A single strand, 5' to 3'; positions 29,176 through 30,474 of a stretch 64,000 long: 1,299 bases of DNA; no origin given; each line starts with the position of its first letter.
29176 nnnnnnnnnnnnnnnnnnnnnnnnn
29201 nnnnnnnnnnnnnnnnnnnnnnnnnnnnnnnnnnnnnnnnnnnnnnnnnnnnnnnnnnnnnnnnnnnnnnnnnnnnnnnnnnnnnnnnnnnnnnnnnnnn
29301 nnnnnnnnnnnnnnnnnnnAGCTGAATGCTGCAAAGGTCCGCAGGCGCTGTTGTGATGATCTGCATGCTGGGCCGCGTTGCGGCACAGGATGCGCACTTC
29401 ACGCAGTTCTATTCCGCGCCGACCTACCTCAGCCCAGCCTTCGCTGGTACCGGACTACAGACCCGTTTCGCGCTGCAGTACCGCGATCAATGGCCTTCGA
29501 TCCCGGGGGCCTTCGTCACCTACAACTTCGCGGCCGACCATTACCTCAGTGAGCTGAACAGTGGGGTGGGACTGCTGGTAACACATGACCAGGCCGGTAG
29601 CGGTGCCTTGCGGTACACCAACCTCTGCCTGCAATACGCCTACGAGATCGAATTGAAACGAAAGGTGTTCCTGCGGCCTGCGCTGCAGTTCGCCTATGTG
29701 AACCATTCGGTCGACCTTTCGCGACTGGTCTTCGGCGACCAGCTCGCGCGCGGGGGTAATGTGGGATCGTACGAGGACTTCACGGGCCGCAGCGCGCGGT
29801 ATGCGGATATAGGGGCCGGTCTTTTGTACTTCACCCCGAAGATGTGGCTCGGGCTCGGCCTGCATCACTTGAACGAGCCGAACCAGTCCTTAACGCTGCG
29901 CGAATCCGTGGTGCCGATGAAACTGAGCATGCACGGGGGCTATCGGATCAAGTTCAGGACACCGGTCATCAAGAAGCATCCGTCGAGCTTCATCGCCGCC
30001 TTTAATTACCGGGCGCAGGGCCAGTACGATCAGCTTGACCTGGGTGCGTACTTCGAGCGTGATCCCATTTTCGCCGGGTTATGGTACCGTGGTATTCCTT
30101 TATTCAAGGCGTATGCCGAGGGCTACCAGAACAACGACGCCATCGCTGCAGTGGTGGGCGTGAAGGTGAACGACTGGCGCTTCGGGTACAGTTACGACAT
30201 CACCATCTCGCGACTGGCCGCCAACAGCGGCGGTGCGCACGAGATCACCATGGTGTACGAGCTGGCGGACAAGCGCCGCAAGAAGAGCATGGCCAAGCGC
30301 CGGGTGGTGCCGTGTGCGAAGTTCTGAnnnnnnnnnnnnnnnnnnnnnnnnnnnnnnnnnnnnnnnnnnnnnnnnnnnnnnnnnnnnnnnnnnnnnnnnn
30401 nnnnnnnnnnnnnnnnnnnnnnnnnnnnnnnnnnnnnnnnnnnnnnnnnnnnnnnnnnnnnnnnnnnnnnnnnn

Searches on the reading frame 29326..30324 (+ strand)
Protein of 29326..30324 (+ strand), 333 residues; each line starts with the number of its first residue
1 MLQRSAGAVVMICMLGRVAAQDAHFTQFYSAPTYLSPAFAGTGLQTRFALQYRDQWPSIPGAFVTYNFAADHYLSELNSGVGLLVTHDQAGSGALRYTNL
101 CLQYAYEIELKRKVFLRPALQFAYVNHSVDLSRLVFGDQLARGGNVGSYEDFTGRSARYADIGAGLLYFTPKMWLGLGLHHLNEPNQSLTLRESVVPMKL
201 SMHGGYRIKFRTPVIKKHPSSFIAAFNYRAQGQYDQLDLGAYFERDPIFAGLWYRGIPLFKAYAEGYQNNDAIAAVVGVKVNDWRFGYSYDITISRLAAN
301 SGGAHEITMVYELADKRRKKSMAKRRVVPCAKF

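Call 58: search_protein_families(library=pfam, proteins=[window:29326-30324:+], max_evalue=0.00001)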
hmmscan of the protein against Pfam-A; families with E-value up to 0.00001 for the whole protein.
window:29326-30324:+ (333 aa): 1 family
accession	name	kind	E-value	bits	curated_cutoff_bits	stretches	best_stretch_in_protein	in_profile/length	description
PF11751.14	PorP_SprF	-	3.6e-69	233.8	22.3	1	19-311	3-273/273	Type IX secretion system membrane protein PorP/SprF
